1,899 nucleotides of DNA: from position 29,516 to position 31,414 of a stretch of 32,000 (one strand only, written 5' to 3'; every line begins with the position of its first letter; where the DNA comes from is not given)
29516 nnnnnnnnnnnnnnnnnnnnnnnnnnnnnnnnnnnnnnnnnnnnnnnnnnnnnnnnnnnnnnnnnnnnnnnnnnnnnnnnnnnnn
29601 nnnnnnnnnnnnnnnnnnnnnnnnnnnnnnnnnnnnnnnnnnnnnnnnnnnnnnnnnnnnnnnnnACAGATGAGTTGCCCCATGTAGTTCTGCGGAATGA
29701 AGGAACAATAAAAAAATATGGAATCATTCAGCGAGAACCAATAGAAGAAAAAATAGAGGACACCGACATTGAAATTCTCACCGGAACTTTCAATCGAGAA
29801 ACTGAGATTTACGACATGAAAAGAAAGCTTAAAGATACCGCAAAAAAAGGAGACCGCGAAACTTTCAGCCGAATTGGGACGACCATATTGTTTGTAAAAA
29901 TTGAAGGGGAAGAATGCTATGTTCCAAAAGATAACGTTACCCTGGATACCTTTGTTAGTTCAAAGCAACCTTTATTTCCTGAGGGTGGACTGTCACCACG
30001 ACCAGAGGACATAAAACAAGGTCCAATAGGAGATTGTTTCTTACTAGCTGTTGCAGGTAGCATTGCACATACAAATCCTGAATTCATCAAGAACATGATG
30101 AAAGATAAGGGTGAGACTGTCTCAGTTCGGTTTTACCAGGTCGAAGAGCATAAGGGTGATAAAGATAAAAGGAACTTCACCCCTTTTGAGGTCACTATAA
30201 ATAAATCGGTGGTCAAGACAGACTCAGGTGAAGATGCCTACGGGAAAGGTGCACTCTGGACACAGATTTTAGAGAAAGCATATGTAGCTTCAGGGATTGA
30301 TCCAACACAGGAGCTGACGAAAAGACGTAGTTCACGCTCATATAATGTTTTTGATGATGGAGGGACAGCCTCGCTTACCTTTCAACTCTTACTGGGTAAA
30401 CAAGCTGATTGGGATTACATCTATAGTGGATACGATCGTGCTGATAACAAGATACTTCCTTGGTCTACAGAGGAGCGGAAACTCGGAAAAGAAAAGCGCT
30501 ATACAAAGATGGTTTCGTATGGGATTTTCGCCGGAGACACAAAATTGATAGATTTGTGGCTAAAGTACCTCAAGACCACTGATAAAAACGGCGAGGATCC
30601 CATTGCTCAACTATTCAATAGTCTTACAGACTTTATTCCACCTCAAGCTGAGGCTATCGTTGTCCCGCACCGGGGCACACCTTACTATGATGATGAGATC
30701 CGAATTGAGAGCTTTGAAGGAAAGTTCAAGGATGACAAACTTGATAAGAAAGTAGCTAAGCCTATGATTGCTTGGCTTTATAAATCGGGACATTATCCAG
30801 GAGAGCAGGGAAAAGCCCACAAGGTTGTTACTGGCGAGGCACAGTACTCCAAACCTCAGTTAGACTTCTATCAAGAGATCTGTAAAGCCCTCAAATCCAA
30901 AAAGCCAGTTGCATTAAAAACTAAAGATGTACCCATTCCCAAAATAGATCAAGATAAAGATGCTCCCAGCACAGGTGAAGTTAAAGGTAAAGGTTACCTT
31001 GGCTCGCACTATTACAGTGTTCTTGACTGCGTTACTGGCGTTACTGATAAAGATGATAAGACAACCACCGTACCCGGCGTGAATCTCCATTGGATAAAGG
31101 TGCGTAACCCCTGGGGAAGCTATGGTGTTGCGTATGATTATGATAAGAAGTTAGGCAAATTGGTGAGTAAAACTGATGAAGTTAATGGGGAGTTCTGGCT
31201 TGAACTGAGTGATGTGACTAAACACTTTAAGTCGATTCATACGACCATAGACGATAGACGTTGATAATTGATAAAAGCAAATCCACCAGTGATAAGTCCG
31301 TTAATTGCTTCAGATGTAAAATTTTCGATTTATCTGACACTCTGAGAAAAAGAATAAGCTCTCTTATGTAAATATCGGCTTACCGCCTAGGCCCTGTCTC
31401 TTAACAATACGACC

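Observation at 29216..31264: Orphan DUF4157 + calpain-like cysteine protease: candidate secreted effector or toxin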

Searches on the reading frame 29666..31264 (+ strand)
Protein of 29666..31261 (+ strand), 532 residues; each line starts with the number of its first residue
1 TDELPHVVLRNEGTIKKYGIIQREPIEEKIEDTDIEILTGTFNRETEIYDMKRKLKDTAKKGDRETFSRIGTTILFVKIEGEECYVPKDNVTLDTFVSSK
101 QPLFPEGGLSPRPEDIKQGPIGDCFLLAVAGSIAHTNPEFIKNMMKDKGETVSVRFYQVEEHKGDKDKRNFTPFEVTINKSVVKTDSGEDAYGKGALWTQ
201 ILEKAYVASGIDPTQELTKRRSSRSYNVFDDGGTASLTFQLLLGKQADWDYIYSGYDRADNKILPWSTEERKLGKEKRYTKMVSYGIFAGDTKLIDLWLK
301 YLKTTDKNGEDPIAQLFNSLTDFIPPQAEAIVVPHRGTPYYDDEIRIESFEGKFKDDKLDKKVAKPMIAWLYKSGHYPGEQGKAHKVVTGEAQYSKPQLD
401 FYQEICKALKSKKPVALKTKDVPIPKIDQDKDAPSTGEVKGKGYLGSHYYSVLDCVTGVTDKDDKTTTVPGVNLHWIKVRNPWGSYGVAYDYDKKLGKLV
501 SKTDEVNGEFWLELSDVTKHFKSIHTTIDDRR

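Call 7: search_protein_families(library=pfam, proteins=[window:29801-31264:+], max_evalue=10)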
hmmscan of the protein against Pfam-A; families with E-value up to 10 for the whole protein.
window:29801-31264:+ (487 aa): 1 family
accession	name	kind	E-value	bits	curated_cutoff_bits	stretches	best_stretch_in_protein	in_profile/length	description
PF00648.27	Peptidase_C2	-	4.7e-13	49.3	23.8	2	351-480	173-294/297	Calpain family cysteine protease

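Call 48: find_homologous_proteins(query=window:29666-31261:+, max_evalue=0.001)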
Query window:29666-31261:+ (532 aa): 8 proteins with E <= 0.001 among 8000 candidates.
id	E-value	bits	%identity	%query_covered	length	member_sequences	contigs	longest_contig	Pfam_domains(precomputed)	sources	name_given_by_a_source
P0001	0.0e+0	1222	100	100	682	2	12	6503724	PF00648.28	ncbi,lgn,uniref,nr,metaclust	ncbi:calpain family cysteine peptidase [Acaryochloris marina]|uniref:Calpain catalytic domain-contai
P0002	0.0e+0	1048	89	99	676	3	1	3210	PF00648.28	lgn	-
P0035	7.5e-35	139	30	81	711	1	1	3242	PF00648.28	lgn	-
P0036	3.5e-19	87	27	65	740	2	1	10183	PF00648.28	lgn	-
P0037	1.4e-17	82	34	28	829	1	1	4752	PF00648.28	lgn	-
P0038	8.3e-6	43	34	18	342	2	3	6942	PF00648.28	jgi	-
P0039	3.1e-5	41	37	17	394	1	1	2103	PF00648.28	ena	-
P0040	2.4e-4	38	31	20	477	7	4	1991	PF00648.28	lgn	-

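Call 65: search_protein_representatives(protein=window:29666-31261:+)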
Query: 532 residues. Proteins with E-value up to 0.001 (for the whole library): 1915; up to 1e-10: 565; up to 1e-30: 48. The best 150 are listed.
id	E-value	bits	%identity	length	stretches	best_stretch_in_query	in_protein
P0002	0.0e+00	1048.1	90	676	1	2-529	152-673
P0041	1.5e-104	367.0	46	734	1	75-526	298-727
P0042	7.8e-54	199.6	42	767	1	95-524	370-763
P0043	1.2e-50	189.0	37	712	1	83-524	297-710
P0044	1.3e-50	189.0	41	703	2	77-256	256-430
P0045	3.3e-50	187.7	39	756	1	78-524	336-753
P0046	8.8e-50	186.2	33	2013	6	54-246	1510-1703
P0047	8.4e-49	183.0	35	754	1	80-524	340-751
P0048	4.6e-48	180.6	40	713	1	99-525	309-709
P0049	1.7e-46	175.4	40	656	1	96-527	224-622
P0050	3.5e-45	171.0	35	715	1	99-526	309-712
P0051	2.4e-44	168.3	33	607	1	82-527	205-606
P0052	3.5e-43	164.5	36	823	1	77-525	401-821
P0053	3.9e-42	161.0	37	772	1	80-525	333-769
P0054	9.7e-41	156.4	47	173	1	354-526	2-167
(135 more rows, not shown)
